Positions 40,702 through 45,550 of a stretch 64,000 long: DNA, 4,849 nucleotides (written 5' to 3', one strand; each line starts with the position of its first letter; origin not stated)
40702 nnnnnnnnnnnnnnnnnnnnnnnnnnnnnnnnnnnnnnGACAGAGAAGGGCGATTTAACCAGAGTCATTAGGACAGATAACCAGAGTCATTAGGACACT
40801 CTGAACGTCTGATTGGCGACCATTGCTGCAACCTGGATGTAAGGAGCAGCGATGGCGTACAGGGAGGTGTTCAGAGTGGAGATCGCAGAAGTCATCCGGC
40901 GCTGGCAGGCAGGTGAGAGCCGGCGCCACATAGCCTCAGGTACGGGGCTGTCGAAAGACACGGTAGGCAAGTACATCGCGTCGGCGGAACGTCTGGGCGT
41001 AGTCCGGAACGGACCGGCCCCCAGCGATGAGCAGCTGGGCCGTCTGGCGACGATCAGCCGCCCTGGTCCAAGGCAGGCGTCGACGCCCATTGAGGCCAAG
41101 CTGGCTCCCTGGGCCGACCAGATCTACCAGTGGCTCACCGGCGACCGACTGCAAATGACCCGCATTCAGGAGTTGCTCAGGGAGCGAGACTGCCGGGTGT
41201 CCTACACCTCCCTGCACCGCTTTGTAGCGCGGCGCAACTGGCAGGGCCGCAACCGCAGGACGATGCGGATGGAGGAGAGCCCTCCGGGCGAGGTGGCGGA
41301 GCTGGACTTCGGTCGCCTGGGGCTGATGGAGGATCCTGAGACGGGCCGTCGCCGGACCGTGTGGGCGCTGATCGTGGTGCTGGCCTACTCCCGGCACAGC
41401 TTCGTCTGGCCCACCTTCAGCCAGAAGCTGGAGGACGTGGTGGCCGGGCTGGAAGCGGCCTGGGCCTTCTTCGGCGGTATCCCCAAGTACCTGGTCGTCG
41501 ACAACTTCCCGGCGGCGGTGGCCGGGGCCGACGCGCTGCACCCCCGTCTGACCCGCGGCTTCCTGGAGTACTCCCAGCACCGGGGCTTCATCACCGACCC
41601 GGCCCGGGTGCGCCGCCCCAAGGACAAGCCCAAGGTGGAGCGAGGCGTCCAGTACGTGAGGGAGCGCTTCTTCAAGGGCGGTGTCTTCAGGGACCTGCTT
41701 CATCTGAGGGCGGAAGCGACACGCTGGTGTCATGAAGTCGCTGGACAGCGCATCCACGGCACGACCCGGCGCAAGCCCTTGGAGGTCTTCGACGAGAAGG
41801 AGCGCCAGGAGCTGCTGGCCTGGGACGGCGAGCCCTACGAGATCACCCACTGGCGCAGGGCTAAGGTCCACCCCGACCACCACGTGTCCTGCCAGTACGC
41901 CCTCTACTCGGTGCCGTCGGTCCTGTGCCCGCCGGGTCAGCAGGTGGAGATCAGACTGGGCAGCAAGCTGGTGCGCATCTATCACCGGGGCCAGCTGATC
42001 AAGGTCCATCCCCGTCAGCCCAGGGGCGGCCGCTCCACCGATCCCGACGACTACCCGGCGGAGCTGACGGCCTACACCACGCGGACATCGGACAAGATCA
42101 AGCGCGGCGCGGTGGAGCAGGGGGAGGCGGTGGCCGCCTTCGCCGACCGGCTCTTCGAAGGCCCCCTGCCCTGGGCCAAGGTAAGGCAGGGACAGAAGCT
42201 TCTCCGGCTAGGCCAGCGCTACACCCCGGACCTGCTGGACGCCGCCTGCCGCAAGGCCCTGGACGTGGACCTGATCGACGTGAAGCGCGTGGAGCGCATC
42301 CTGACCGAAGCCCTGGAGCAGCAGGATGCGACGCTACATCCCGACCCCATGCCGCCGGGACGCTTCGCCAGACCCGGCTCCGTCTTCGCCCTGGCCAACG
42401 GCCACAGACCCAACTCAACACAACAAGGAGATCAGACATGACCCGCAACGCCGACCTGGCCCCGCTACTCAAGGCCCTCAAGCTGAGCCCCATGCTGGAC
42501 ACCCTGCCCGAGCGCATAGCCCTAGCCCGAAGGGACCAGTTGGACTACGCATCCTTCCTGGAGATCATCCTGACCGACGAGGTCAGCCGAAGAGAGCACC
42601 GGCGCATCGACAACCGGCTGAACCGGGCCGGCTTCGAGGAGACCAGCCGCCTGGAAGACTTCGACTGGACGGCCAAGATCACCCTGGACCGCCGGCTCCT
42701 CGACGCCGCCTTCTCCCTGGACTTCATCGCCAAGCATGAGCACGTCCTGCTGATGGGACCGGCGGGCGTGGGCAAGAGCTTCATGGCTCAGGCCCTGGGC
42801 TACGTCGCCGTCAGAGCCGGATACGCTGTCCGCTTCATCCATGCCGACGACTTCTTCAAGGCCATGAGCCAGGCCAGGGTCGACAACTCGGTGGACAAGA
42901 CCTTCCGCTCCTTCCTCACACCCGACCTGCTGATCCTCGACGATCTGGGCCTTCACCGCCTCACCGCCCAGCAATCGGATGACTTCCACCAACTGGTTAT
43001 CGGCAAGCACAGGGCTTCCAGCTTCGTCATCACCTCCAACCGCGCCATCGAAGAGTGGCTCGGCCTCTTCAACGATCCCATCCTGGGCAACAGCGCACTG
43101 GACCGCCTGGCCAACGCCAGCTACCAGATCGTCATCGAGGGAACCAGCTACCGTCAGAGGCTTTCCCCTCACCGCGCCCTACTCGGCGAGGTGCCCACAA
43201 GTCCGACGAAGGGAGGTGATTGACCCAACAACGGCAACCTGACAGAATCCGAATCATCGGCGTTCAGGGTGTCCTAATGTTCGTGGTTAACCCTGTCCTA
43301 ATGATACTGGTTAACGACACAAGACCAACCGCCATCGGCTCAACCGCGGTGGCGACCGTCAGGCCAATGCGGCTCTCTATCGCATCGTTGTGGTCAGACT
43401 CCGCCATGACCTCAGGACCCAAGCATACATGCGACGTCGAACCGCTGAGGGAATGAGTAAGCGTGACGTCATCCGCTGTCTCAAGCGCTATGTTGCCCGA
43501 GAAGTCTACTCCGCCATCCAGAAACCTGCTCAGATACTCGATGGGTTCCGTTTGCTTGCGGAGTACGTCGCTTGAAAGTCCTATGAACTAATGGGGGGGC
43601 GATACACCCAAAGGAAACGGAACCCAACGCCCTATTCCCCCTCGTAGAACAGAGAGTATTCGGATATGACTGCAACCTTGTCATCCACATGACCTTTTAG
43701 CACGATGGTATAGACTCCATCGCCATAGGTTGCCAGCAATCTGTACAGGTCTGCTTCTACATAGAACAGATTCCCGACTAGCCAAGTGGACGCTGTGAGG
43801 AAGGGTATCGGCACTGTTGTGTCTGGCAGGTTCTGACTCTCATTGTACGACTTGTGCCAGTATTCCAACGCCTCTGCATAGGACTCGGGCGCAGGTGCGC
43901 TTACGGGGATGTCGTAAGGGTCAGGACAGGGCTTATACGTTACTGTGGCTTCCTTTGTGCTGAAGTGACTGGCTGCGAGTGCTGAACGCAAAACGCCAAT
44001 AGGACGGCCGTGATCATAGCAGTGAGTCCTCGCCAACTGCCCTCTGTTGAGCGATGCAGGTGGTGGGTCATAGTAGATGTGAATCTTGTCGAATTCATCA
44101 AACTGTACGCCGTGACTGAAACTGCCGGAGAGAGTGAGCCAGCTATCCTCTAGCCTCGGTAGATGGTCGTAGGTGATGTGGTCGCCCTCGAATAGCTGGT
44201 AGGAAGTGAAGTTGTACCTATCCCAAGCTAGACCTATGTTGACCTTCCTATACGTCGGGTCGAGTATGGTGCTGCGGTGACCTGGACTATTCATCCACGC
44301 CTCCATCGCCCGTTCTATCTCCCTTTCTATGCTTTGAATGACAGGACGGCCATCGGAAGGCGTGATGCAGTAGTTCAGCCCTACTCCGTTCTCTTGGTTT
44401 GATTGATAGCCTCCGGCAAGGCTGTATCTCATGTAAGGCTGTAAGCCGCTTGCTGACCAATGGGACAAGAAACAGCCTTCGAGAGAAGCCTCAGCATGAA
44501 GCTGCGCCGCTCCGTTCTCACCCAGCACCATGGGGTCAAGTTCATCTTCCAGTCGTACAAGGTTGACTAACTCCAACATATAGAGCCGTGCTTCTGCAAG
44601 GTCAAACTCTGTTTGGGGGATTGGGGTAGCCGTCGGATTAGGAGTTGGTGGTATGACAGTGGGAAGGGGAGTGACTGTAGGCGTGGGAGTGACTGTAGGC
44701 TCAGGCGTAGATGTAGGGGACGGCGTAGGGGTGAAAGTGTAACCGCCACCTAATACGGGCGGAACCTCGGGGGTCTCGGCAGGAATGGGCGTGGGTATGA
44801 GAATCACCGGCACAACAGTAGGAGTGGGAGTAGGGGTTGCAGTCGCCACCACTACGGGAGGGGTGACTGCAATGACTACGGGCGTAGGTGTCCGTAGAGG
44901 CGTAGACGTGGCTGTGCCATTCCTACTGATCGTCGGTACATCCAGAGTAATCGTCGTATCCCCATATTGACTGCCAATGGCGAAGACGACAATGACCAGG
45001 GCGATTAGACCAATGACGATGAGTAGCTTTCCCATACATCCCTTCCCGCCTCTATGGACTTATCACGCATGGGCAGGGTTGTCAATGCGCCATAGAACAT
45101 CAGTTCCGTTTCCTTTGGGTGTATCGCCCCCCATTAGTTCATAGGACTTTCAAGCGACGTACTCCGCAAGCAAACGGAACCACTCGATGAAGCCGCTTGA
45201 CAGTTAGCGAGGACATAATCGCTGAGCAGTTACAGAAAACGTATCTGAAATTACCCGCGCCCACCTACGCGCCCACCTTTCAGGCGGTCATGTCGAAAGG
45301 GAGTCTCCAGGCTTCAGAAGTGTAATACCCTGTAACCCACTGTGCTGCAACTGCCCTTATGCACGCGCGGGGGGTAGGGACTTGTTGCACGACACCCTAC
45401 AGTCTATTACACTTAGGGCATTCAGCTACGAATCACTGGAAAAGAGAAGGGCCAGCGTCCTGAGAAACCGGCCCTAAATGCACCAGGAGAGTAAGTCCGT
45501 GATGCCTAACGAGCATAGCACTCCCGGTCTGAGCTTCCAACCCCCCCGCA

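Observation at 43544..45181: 80/79-bp inverted repeats (IS110 right end + 30 nt flank) bracket a low-G+C CAP-domain gene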

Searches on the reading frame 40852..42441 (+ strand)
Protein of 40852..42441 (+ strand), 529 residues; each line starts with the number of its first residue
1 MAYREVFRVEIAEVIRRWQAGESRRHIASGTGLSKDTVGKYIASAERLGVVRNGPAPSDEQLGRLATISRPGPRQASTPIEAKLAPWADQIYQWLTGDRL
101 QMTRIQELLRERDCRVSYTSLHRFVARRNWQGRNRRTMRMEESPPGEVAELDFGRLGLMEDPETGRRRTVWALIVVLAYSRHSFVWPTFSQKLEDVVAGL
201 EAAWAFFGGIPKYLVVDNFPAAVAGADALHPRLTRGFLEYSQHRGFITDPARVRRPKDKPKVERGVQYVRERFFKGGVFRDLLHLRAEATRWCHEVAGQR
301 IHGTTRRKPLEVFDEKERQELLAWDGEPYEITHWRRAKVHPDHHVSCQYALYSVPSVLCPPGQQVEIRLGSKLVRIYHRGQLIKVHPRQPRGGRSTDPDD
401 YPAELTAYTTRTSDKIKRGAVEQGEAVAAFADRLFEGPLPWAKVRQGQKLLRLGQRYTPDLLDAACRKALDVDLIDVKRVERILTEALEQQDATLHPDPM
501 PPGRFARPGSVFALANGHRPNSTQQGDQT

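Call 22: search_protein_families(library=pfam, proteins=[window:40852-42441:+])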
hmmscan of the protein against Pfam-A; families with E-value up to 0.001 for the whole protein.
window:40852-42441:+ (529 aa): 2 families
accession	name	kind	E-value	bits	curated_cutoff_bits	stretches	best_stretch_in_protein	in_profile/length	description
PF22483.2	Mu-transpos_C_2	-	5e-15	55.4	27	1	327-390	4-65/73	Mu transposase, C-terminal domain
PF00665.32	rve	-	1.7e-08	35.1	32.6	1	164-256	18-102/102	Integrase core domain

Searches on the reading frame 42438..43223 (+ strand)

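Call 22: search_protein_families(library=pfam, proteins=[window:42438-43223:+])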
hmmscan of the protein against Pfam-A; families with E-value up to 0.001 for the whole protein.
window:42438-43223:+ (261 aa): 7 families
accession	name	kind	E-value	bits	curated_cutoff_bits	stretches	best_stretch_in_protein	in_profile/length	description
PF01695.23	IstB_IS21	-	6.6e-56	189.9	24.1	1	11-241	3-233/238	IstB-like ATP binding protein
PF00308.24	Bac_DnaA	-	3.2e-07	31.1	23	1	100-206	34-143/162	Bacterial DnaA ATPAse domain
PF20720.3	nSTAND3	-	3.9e-06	27.1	27.2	1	95-144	12-62/155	Novel STAND NTPase 3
PF13191.12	AAA_16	-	4.6e-05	24.4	32.6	1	88-140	12-70/167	AAA ATPase domain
PF00004.35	AAA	-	0.00031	21.6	21.2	1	103-179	1-73/131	ATPase family associated with various cellular activities (AAA)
PF12775.13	AAA_7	-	0.00076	19.5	25.8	0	96-159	29-93/181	P-loop containing dynein motor region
PF02562.22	PhoH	-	0.00093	19.2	27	0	94-136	13-55/205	PhoH-like protein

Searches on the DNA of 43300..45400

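Call 11: search_rna_families(source=window, start=43300, end=45400, threshold=evalue, max_evalue=1)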
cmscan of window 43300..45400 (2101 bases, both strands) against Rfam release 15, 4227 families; matches with E-value up to 1: 0.
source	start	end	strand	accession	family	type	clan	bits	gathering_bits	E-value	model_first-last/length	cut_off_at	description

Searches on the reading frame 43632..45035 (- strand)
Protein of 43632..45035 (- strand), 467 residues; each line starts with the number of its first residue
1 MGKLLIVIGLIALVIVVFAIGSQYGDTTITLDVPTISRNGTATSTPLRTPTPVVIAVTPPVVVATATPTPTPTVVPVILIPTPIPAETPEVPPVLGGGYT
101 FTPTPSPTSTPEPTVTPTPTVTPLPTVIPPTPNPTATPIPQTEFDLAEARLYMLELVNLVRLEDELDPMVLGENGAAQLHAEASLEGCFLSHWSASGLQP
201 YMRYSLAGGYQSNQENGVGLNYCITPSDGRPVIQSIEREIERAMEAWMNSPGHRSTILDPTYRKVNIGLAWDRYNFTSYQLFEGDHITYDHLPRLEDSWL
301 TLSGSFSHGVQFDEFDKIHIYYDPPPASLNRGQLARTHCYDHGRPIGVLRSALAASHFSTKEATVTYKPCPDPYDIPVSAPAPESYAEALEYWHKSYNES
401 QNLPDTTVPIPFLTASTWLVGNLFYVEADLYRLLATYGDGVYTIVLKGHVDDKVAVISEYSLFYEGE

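Call 18: find_related_loci(query=window:43632-45035:-, collection=genome_contigs, flank=3000)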
Query window:43632-45035:- (467 aa) in genome_contigs; peptide patterns used: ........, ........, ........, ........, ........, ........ (x = any residue, [..] = any of these).
83 stretches matched a pattern; 1 encode a relative of the query (tblastn E <= 1e-3); 1 distinct loci.
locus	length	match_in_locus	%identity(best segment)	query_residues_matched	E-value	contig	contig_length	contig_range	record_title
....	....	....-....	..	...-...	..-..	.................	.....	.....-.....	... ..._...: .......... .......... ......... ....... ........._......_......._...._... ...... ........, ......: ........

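Call 22: search_protein_families(library=pfam, proteins=[window:43632-45035:-])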
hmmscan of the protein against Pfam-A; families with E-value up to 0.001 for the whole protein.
window:43632-45035:- (467 aa): 1 family
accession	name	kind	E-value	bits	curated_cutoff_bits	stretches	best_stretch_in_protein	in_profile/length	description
PF00188.32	CAP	-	1.5e-05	26.3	21.1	1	181-270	26-103/117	Cysteine-rich secretory protein family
